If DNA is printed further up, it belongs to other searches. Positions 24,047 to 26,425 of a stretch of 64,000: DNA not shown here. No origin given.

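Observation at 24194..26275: FAD-dependent disulfide oxidoreductase fused to a DedA/TVP38 membrane domain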

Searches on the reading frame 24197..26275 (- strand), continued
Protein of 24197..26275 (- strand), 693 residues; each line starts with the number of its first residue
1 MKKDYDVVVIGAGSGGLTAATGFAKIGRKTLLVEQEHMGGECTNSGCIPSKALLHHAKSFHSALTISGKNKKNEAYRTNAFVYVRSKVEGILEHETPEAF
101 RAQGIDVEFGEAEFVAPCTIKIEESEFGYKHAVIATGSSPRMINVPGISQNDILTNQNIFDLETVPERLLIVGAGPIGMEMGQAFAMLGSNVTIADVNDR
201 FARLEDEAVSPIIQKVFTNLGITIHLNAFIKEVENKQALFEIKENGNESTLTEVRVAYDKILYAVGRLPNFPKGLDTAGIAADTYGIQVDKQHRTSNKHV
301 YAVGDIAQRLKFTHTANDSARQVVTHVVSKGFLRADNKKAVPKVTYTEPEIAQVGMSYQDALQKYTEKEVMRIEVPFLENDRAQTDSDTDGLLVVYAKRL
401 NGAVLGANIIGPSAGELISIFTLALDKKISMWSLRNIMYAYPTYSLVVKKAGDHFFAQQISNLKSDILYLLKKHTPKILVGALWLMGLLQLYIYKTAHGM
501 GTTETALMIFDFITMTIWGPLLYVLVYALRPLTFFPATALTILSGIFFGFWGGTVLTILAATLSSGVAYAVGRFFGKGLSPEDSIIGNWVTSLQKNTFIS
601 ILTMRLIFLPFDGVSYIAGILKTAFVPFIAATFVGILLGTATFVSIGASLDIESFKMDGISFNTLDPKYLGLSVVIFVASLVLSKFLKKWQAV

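Call 34: search_protein_families(library=pfam, proteins=[L075:5315-5956:+, L040:5233-5853:+, L047:8050-8640:+, L034:5282-5995:+, L033:8091-9755:-, L033:9775-10335:-, L078:5462-5980:+, L013:10983-11306:-, L022:12795-13850:-], max_evalue=0.001)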
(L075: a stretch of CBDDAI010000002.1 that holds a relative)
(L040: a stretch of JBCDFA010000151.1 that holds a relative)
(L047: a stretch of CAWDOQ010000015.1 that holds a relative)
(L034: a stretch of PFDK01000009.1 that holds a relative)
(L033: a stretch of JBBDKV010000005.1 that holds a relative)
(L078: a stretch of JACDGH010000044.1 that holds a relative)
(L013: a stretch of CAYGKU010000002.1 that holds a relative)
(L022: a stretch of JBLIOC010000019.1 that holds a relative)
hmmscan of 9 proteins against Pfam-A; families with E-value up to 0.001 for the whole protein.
L075:5315-5956:+ (213 aa): 1 family
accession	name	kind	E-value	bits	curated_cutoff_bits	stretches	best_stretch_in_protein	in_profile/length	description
PF01066.26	CDP-OH_P_transf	-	1.6e-11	45.3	22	1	40-170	3-120/152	CDP-alcohol phosphatidyltransferase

L040:5233-5853:+ (206 aa): 1 family
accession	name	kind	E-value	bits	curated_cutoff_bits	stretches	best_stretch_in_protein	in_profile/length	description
PF01066.26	CDP-OH_P_transf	-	2.5e-12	47.9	22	1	31-156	4-126/152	CDP-alcohol phosphatidyltransferase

L047:8050-8640:+ (196 aa): 1 family
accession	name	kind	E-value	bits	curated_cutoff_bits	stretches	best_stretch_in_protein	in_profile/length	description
PF01066.26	CDP-OH_P_transf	-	1.3e-11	45.6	22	1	31-172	6-138/152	CDP-alcohol phosphatidyltransferase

L034:5282-5995:+ (237 aa): 1 family
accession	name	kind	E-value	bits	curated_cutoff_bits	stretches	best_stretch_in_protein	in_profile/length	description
PF01066.26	CDP-OH_P_transf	-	1.1e-08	36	22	1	43-197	21-150/152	CDP-alcohol phosphatidyltransferase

L033:8091-9755:- (554 aa): 2 families
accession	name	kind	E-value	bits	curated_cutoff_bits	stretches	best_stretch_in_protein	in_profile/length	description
PF11376.13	DUF3179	-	5.4e-90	302.2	27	1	290-548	1-292/292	Protein of unknown function (DUF3179)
PF02683.22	DsbD_TM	-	4.7e-14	52.6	27.1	1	2-209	2-215/219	Cytochrome C biogenesis protein transmembrane domain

L033:9775-10335:- (186 aa): 2 families
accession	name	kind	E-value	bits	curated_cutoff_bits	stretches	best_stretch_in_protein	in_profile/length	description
PF00085.26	Thioredoxin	-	1.6e-07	31.7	23.5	1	103-175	21-90/103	Thioredoxin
PF00578.27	AhpC-TSA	-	0.00017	21.9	26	1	91-168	17-93/124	AhpC/TSA family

L078:5462-5980:+ (172 aa): 1 family
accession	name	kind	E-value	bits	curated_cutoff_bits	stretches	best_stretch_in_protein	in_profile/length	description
PF01641.26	SelR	-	1.3e-45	154.6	24.9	1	58-171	1-116/116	SelR domain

L013:10983-11306:- (107 aa): 0 families

L022:12795-13850:- (351 aa): 1 family
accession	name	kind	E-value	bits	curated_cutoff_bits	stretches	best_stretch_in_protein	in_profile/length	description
PF00723.27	Glyco_hydro_15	-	2.2e-14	53.7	22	1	25-195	22-200/427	Glycosyl hydrolases family 15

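Call 35: search_protein_families(library=ncbifam, proteins=[L075:5315-5956:+, L040:5233-5853:+, L047:8050-8640:+, L034:5282-5995:+], max_evalue=0.001)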
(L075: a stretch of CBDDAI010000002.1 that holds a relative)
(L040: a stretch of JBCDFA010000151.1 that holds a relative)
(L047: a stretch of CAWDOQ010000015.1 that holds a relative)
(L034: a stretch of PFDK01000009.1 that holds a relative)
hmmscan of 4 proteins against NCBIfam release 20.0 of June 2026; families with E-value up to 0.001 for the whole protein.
L075:5315-5956:+ (213 aa): 7 families
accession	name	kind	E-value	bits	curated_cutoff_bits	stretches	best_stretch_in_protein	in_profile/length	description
NF040950.1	archin_ph_syn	equivalog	2.9e-17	63.1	180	1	28-212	11-190/191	archaetidylinositol phosphate synthase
NF041135.1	IPPtranDIPPsyn_Thcocales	equivalog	8.7e-13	48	580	1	32-207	243-414/419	bifunctional L-myo-inositol-1-phosphate cytidylyltransferase/CDP-L-myo-inositol myo-inositolphosphotransferase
TIGR00473.1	pssA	equivalog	4.1e-08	33.5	107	1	49-136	5-90/153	CDP-diacylglycerol--serine O-phosphatidyltransferase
TIGR04217.1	archae_ser_T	exception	8e-08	32.3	200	1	41-203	10-161/221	archaetidylserine synthase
NF045883.1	PIPSynth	equivalog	5e-07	29.6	170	1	36-206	18-189/197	phosphatidylinositol phosphate synthase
NF038086.1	anchor_synt_A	exception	3.1e-05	23.9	200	1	44-123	13-90/222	protein sorting system archaetidylserine synthase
NF038087.1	arch_ser_synth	exception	0.00013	21.7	240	1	44-133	10-101/216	archaetidylserine synthase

L040:5233-5853:+ (206 aa): 8 families
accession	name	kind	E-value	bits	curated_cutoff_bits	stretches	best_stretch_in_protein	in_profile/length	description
NF040950.1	archin_ph_syn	equivalog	1.7e-19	70.4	180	1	14-205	8-190/191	archaetidylinositol phosphate synthase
NF041135.1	IPPtranDIPPsyn_Thcocales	equivalog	4e-16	59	580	1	24-200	245-414/419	bifunctional L-myo-inositol-1-phosphate cytidylyltransferase/CDP-L-myo-inositol myo-inositolphosphotransferase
NF045883.1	PIPSynth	equivalog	2.7e-09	37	170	1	11-201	4-191/197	phosphatidylinositol phosphate synthase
TIGR00473.1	pssA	equivalog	7.2e-09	35.9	107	1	41-128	7-93/153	CDP-diacylglycerol--serine O-phosphatidyltransferase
TIGR00560.1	pgsA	equivalog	1.1e-06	29.3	109.1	1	47-196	26-170/183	CDP-diacylglycerol--glycerol-3-phosphate 3-phosphatidyltransferase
NF038086.1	anchor_synt_A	exception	4.1e-06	26.7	200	1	34-112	13-89/222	protein sorting system archaetidylserine synthase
TIGR04217.1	archae_ser_T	exception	4.2e-05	23.4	200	1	31-117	10-96/221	archaetidylserine synthase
NF045886.1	PhCholSynLeg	equivalog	0.00075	19.1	440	1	34-106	22-98/250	phosphatidylcholine synthase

L047:8050-8640:+ (196 aa): 7 families
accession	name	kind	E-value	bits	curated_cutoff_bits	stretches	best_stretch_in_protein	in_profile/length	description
NF040950.1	archin_ph_syn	equivalog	2.4e-21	76.5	180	1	7-190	5-183/191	archaetidylinositol phosphate synthase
NF045883.1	PIPSynth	equivalog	3.7e-16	59.4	170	1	5-183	2-178/197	phosphatidylinositol phosphate synthase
NF041135.1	IPPtranDIPPsyn_Thcocales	equivalog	7.8e-11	41.6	580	1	26-182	249-407/419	bifunctional L-myo-inositol-1-phosphate cytidylyltransferase/CDP-L-myo-inositol myo-inositolphosphotransferase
NF053678.1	ClpnSynClsA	equivalog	2.9e-08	34.1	240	1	46-128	24-106/180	cardiolipin synthase ClsA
NF052561.1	PIPSynBT1523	equivalog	9e-07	28.8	350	1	15-172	13-177/232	hypothetical protein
TIGR00473.1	pssA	equivalog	4.9e-05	23.5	107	1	40-159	8-123/153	CDP-diacylglycerol--serine O-phosphatidyltransferase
TIGR00560.1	pgsA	equivalog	0.00036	21.1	109.1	1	50-110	31-91/183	CDP-diacylglycerol--glycerol-3-phosphate 3-phosphatidyltransferase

L034:5282-5995:+ (237 aa): 5 families
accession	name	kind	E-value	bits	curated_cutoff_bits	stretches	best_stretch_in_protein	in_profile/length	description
NF040950.1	archin_ph_syn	equivalog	4.2e-12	46.3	180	1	5-113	3-117/191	archaetidylinositol phosphate synthase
NF041135.1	IPPtranDIPPsyn_Thcocales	equivalog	3.6e-09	36.1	580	1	21-117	247-343/419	bifunctional L-myo-inositol-1-phosphate cytidylyltransferase/CDP-L-myo-inositol myo-inositolphosphotransferase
NF045883.1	PIPSynth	equivalog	1.2e-08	34.9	170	1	22-206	21-193/197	phosphatidylinositol phosphate synthase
NF045888.1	PhCholSynBrdy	equivalog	3.6e-06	26.6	400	1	15-128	12-128/243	phosphatidylcholine synthase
NF038086.1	anchor_synt_A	exception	0.00045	20.1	200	1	58-175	41-159/222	protein sorting system archaetidylserine synthase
